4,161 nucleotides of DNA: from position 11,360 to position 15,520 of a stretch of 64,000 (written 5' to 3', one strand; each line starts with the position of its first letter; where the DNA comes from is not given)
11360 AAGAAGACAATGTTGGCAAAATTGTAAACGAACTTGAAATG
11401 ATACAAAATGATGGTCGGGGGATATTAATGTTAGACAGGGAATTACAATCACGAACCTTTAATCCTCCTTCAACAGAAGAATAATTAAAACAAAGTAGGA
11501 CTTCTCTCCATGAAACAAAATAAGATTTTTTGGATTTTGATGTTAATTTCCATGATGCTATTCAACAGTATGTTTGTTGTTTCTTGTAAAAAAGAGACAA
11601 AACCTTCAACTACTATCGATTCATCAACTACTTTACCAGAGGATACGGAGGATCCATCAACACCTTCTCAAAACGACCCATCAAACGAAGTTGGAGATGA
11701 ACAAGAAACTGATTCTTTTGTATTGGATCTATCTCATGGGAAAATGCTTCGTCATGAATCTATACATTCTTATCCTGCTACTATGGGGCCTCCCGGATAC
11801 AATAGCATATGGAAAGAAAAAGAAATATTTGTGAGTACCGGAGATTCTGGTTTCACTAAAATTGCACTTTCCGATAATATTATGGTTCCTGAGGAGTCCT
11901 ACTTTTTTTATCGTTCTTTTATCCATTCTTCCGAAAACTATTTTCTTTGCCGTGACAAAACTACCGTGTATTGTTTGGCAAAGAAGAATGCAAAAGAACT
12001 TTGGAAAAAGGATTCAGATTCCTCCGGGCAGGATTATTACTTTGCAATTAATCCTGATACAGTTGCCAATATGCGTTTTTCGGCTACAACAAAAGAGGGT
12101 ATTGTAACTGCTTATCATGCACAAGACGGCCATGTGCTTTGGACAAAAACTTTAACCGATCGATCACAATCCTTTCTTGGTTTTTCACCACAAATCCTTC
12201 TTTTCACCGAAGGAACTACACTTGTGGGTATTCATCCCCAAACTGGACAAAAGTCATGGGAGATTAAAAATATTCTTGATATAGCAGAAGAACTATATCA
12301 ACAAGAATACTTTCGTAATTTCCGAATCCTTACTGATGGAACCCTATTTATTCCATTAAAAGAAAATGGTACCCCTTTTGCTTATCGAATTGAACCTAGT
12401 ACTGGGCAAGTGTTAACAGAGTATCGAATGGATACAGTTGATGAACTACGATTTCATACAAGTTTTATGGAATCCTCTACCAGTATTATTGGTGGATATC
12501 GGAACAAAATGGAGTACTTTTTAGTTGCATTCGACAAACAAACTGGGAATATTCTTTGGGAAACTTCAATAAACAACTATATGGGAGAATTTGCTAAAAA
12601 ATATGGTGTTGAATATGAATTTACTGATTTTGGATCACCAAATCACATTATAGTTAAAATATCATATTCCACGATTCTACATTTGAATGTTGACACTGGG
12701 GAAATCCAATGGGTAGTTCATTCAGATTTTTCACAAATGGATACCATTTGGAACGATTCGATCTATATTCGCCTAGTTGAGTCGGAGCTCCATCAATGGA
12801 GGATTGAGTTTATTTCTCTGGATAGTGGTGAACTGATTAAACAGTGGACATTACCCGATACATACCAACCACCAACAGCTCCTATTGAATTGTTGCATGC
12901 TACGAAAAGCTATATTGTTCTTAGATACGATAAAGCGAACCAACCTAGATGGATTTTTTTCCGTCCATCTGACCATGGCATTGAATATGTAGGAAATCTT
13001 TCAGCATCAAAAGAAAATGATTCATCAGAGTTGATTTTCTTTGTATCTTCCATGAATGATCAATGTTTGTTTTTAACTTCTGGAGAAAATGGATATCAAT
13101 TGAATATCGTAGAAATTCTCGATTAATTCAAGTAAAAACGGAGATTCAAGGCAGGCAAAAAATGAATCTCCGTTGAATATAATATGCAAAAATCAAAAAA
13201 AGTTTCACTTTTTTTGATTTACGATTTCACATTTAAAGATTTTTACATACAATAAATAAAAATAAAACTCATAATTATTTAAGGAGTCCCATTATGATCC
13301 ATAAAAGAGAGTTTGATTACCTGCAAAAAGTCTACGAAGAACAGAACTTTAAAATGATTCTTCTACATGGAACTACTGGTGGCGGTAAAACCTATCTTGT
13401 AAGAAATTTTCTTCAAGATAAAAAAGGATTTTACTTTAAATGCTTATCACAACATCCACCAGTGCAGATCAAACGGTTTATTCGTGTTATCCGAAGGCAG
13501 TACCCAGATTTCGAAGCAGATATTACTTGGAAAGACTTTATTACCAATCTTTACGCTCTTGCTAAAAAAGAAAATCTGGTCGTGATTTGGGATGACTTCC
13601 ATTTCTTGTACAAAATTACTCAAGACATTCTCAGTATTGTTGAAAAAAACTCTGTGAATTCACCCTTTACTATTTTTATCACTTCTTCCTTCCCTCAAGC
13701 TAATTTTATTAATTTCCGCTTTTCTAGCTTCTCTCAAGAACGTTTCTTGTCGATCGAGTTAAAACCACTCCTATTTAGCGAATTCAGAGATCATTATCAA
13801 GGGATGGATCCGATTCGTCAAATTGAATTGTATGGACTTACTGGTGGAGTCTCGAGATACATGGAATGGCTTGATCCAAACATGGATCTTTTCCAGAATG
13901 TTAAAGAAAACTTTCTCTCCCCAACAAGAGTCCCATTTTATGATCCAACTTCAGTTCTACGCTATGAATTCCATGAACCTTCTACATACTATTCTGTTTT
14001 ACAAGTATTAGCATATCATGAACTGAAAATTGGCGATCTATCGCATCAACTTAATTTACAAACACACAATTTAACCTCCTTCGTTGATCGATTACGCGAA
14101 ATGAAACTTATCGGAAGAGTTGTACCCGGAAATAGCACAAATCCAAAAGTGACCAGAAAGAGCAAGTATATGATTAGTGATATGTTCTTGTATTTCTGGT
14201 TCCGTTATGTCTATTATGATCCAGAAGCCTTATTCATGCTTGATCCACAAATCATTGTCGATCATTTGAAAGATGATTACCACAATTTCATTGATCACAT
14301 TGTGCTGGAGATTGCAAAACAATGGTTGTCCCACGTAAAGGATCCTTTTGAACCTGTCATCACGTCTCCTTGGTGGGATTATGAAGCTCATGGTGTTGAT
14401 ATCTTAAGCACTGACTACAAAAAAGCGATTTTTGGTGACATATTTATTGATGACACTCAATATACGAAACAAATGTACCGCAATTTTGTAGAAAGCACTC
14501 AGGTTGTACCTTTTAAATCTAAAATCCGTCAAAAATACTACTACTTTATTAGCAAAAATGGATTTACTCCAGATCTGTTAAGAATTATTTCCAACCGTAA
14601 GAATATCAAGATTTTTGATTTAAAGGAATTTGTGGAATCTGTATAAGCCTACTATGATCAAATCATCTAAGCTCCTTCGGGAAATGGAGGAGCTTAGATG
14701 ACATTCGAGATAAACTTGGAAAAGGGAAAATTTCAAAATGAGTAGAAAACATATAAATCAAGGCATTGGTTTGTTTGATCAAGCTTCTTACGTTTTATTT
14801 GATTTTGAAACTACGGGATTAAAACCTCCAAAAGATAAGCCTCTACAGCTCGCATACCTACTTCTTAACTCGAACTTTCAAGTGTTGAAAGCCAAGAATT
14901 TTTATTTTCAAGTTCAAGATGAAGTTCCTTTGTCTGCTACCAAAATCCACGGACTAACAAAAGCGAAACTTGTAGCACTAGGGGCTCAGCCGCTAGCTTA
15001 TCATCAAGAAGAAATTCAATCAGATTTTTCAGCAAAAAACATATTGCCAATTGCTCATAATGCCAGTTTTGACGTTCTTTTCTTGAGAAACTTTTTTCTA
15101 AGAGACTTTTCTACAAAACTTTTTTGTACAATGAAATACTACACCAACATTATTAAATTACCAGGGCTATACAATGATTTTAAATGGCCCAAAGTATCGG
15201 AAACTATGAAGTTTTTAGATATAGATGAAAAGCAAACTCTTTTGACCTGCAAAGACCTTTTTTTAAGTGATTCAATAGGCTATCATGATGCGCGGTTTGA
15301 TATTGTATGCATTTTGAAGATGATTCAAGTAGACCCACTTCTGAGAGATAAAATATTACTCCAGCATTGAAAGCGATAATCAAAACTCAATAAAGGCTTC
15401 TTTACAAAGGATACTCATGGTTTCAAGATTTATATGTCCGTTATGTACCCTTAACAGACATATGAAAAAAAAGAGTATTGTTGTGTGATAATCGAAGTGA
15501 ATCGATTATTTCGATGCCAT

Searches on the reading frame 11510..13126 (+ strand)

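Call 61: search_protein_families(library=pfam, proteins=[window:11510-13126:+], max_evalue=0.001)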
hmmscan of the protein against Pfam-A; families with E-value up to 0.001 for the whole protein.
window:11510-13126:+ (538 aa): 4 families
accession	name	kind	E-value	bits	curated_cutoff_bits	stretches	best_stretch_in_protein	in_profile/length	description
PF13360.13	PQQ_2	-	3.9e-15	56.6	27.6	1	140-252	31-144/233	Outer membrane protein assembly factor BamB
PF25293.1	Beta-prop_EMC1_N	-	3.9e-06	27.1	34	0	192-362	36-204/219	EMC1 N-terminal beta-propeller domain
PF01011.28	PQQ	-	2.3e-05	23.7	26.7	0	332-355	554-577/595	Glucose/ethanol/alcohol dehydrogenase, beta-propeller domain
PF13570.13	Beta-prop_ACSF4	-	0.00097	19.1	133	0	145-218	108-176/329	Beta-alanine-activating enzyme, beta-propeller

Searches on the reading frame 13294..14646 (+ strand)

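Call 61: search_protein_families(library=pfam, proteins=[window:13294-14646:+], max_evalue=0.001)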
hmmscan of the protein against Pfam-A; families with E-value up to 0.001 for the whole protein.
window:13294-14646:+ (450 aa): 5 families
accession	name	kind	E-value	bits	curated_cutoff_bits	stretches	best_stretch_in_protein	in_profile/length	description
PF13173.12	AAA_14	-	1.3e-06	28.8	27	1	19-164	2-128/129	AAA domain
PF01637.24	ATPase_2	-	2.2e-05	24.8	33.2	1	5-190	6-222/225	ATPase domain predominantly from Archaea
PF03008.20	DUF234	-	2.7e-05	24.9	22.5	1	302-383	1-87/100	Archaea bacterial proteins of unknown function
PF13401.12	AAA_22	-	2.9e-05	24.8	27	1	20-116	6-108/130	AAA domain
PF13191.12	AAA_16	-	0.00096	20.1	32.6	0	9-66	15-73/167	AAA ATPase domain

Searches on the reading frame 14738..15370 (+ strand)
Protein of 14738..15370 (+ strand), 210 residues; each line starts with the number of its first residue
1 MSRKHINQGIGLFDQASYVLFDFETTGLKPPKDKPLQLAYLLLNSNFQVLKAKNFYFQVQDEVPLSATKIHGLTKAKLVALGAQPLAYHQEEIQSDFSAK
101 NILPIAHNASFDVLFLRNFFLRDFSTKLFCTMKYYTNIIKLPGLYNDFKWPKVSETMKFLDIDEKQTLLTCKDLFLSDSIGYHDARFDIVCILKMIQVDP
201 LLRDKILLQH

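Call 61: search_protein_families(library=pfam, proteins=[window:14738-15370:+], max_evalue=0.001)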
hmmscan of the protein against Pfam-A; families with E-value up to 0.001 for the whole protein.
window:14738-15370:+ (210 aa): 1 family
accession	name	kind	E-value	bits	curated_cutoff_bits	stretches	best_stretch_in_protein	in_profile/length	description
PF00929.31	RNase_T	-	3.5e-11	44.3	24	1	19-122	1-105/164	Exonuclease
